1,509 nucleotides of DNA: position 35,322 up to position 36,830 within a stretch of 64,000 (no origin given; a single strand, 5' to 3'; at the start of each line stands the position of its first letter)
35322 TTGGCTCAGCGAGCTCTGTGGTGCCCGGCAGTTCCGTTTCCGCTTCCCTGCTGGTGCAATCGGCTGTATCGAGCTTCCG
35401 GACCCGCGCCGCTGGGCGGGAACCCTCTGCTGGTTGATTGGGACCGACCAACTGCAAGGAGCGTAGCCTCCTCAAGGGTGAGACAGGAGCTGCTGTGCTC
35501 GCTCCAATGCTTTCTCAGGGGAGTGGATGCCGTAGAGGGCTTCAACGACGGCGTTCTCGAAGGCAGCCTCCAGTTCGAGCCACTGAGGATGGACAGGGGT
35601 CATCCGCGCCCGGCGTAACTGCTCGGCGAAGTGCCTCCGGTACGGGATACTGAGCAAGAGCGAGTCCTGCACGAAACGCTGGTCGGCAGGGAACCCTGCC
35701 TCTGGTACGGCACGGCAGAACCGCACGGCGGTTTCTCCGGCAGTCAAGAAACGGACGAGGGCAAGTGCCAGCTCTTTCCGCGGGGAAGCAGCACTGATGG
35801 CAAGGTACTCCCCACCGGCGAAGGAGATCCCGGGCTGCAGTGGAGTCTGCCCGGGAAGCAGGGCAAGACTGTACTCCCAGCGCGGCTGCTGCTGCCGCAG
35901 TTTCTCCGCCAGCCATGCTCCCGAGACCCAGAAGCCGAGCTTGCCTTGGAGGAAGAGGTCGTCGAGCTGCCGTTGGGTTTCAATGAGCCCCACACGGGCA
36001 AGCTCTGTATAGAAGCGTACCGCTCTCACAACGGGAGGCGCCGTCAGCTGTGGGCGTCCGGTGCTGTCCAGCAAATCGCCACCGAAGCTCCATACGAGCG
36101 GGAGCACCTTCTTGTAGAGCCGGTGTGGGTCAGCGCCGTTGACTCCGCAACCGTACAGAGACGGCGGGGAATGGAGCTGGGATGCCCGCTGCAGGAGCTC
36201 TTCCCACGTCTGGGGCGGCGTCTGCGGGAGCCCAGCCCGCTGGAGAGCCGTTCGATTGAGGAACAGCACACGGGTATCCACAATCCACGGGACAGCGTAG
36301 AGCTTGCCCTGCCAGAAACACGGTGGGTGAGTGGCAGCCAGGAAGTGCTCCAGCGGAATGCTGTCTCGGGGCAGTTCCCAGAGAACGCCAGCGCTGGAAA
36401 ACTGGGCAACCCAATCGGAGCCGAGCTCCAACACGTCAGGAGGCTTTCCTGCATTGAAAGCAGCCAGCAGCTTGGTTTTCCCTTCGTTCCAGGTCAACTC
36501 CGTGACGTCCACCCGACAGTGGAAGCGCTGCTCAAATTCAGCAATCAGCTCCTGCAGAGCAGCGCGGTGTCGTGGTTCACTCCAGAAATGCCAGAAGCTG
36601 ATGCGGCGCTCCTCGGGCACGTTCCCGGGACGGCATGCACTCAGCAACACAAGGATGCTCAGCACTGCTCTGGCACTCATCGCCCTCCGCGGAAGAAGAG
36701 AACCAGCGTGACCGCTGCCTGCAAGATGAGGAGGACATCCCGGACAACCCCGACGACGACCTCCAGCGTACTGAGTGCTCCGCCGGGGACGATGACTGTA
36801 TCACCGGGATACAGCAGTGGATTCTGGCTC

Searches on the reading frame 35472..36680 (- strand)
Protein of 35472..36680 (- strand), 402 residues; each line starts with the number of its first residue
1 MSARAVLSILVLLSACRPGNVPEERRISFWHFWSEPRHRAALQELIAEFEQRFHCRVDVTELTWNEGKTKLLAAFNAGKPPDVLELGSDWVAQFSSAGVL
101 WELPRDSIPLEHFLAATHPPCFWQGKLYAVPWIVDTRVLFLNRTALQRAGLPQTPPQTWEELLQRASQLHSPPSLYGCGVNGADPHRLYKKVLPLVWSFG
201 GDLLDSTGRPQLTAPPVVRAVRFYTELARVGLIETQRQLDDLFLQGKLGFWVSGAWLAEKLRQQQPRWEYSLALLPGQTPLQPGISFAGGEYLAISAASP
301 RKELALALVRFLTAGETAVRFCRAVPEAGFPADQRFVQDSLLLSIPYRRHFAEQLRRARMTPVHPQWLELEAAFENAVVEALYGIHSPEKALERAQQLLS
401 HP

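Call 43: search_protein_families(library=pfam, proteins=[window:35472-36680:-], max_evalue=0.00001)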
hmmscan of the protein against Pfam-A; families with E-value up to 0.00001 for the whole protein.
window:35472-36680:- (402 aa): 2 families
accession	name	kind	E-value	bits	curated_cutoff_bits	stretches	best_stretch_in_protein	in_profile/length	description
PF01547.30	SBP_bac_1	-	6.2e-31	109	26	1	37-314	6-302/307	Bacterial extracellular solute-binding protein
PF13416.11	SBP_bac_8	-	5e-28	99.1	27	1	44-320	1-251/279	Bacterial extracellular solute-binding protein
